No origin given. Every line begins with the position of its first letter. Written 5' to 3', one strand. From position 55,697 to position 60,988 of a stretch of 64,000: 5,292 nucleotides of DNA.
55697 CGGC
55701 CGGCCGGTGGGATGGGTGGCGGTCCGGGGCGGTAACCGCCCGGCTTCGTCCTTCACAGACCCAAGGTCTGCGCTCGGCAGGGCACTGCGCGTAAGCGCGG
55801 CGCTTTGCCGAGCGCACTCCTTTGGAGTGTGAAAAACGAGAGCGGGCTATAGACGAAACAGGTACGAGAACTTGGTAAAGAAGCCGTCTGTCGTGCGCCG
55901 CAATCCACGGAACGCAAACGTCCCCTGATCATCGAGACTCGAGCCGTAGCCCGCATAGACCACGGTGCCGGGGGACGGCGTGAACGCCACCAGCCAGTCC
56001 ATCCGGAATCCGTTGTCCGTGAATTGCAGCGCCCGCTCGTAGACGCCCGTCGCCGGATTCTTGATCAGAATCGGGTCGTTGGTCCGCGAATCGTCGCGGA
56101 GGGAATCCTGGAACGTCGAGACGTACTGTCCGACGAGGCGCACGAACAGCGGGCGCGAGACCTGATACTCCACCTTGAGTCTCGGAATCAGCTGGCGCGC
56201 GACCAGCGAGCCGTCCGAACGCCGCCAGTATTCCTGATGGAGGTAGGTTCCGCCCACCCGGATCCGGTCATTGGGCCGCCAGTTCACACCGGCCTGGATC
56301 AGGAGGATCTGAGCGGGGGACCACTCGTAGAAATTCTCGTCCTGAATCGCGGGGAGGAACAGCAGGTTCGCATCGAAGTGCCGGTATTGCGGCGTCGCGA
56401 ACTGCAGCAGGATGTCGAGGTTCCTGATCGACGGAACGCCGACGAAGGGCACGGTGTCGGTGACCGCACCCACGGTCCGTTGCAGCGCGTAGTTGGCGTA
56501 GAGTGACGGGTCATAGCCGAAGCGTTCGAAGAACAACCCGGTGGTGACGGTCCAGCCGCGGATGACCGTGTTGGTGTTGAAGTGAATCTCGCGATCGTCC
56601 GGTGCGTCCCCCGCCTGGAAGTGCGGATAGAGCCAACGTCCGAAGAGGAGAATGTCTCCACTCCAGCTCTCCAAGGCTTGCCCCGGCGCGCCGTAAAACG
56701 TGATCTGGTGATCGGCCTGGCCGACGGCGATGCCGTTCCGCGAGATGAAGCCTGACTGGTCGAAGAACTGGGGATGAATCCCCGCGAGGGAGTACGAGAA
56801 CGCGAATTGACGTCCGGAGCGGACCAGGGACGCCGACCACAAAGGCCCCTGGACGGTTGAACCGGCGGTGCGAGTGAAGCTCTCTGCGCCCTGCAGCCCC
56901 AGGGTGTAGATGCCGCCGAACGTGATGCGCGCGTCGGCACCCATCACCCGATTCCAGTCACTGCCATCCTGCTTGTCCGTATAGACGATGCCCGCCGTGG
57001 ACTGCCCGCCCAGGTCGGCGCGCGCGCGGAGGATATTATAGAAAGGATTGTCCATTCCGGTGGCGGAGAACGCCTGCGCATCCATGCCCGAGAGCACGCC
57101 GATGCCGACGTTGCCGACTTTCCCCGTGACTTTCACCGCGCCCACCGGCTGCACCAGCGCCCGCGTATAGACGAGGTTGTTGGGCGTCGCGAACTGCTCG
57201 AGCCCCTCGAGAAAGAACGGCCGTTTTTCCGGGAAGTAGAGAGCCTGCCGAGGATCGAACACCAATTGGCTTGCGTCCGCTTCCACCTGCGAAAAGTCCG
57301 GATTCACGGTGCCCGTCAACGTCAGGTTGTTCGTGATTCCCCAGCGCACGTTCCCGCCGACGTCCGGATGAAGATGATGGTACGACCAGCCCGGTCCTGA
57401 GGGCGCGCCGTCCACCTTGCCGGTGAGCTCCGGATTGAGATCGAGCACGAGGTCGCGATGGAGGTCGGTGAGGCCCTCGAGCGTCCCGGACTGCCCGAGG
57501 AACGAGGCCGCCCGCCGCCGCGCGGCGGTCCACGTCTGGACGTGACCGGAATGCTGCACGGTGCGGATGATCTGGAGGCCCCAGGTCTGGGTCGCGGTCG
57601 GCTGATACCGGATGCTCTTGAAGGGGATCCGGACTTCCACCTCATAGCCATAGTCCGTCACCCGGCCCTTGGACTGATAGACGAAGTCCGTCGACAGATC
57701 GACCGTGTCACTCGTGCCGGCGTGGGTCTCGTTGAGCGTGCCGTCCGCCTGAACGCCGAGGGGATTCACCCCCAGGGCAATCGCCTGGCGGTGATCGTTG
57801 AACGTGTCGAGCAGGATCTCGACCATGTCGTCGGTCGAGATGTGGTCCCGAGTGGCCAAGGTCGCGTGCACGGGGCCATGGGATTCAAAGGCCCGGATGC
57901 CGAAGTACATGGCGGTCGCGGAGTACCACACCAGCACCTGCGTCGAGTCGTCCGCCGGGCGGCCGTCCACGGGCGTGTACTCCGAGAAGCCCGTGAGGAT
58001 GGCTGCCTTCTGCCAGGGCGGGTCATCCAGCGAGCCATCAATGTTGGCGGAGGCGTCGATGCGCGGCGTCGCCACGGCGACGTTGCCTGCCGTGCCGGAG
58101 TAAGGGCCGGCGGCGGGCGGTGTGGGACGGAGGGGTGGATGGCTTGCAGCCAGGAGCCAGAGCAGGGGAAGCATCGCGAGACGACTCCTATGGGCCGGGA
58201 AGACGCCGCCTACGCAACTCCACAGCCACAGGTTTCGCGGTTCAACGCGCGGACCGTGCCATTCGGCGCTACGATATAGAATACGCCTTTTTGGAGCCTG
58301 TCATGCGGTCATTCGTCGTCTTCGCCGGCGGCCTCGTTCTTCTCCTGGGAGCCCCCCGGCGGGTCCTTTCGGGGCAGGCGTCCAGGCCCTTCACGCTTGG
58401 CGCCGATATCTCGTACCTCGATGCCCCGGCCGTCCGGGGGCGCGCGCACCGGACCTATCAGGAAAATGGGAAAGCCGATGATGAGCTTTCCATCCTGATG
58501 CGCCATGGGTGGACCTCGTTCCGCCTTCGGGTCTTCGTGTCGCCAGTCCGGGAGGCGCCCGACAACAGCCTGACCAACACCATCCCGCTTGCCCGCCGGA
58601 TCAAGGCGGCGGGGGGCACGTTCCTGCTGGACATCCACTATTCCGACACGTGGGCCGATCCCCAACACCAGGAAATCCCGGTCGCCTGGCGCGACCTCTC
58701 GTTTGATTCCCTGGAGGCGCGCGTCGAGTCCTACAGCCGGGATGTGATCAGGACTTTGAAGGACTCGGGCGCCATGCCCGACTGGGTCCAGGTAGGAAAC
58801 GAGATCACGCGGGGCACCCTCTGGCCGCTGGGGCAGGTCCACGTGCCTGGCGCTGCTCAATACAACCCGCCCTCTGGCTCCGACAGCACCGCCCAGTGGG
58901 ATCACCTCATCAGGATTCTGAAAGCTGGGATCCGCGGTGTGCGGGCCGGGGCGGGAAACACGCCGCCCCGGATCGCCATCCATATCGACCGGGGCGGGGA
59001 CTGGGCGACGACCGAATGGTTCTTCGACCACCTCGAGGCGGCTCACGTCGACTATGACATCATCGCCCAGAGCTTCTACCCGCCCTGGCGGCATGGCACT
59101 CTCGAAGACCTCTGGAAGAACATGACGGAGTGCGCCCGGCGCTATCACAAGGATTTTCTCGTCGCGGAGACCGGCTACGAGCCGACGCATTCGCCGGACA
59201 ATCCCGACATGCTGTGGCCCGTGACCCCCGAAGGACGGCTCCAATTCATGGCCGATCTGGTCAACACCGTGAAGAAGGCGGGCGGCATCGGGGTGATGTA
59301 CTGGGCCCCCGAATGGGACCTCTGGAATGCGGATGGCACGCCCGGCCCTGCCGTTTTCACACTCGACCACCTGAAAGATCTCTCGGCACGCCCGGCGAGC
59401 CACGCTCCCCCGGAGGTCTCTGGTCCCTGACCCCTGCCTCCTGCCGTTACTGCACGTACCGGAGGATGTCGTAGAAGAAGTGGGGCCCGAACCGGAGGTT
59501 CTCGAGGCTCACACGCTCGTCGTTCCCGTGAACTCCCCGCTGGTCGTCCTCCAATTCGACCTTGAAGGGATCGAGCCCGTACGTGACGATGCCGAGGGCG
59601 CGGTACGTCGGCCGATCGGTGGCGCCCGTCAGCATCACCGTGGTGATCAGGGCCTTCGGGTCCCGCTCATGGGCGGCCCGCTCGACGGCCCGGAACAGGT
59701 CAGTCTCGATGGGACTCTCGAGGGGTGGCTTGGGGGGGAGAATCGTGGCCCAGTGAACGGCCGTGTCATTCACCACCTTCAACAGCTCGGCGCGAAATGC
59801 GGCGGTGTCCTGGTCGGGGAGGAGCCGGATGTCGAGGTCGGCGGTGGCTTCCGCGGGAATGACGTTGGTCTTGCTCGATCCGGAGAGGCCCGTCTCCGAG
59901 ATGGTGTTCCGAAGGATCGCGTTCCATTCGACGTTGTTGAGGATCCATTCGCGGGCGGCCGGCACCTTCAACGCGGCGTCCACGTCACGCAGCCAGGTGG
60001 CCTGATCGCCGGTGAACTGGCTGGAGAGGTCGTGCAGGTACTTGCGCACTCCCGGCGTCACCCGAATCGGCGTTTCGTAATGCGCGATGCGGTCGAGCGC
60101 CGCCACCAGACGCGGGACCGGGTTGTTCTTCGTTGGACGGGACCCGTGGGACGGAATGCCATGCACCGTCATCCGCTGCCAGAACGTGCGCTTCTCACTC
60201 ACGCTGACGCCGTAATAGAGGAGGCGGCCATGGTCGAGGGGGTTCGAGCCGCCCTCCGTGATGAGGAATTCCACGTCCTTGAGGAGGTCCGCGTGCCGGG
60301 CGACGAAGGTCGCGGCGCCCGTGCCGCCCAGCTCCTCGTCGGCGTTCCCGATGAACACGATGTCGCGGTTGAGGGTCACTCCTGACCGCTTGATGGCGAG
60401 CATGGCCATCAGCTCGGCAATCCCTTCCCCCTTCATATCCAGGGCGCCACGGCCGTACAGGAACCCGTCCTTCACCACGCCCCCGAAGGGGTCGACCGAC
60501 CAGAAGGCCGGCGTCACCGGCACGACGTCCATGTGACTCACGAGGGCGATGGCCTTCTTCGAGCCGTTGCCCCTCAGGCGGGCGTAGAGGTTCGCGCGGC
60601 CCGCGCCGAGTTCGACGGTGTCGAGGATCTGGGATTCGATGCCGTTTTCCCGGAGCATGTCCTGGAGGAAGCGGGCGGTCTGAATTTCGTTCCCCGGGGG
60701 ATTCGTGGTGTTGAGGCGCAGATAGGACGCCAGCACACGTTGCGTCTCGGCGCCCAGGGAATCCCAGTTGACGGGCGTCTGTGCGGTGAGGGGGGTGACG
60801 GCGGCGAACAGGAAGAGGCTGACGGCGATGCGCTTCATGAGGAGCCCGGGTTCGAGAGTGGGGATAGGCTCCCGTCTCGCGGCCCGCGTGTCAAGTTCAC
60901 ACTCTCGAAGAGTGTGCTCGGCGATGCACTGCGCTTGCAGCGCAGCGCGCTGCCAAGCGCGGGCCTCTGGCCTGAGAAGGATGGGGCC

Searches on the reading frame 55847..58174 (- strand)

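Call 55: search_protein_families(library=pfam, proteins=[window:55847-58174:-], max_evalue=0.001)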
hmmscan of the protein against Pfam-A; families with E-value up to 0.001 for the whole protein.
window:55847-58174:- (775 aa): 2 families
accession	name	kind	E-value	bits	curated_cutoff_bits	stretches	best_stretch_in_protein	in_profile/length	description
PF19313.5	DUF5916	-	4e-13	49.4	22.6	1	271-338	27-92/572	Domain of unknown function (DUF5916)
PF06452.16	CBM9_1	-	7.2e-07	29.7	23.4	1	45-203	1-147/185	Carbohydrate family 9 binding domain-like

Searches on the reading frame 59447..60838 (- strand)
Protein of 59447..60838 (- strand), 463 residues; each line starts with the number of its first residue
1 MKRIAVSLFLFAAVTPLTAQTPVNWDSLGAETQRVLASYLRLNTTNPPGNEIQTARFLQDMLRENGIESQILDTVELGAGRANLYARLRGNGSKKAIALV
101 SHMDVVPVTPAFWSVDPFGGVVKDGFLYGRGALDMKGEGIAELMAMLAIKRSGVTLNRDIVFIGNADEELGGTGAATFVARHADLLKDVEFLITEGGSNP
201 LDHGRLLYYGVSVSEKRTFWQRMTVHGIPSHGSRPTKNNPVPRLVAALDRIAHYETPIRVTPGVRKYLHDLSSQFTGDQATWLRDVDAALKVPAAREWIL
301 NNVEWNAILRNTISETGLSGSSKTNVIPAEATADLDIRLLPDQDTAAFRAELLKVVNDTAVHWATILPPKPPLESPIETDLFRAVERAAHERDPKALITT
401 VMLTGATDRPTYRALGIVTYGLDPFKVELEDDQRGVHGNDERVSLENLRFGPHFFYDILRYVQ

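Call 38: find_encoding_contigs(protein=window:59447-60838:-, flank=3000, max_places=10)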
Protein window:59447-60838:- (463 aa): 1 contig read that carries it; 1 place shown.
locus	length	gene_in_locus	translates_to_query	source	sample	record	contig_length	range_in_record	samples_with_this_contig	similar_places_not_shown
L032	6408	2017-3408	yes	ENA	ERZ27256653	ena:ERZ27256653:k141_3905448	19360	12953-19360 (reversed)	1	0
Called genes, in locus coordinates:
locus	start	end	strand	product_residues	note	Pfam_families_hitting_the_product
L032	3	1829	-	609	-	?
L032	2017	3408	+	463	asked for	PF04389:Peptidase_M28, PF01546:Peptidase_M20, PF07687:M20_dimer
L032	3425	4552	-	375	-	PF07745:Glyco_hydro_53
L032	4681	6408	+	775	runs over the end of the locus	PF06452:CBM9_1 (weak), PF19313:DUF5916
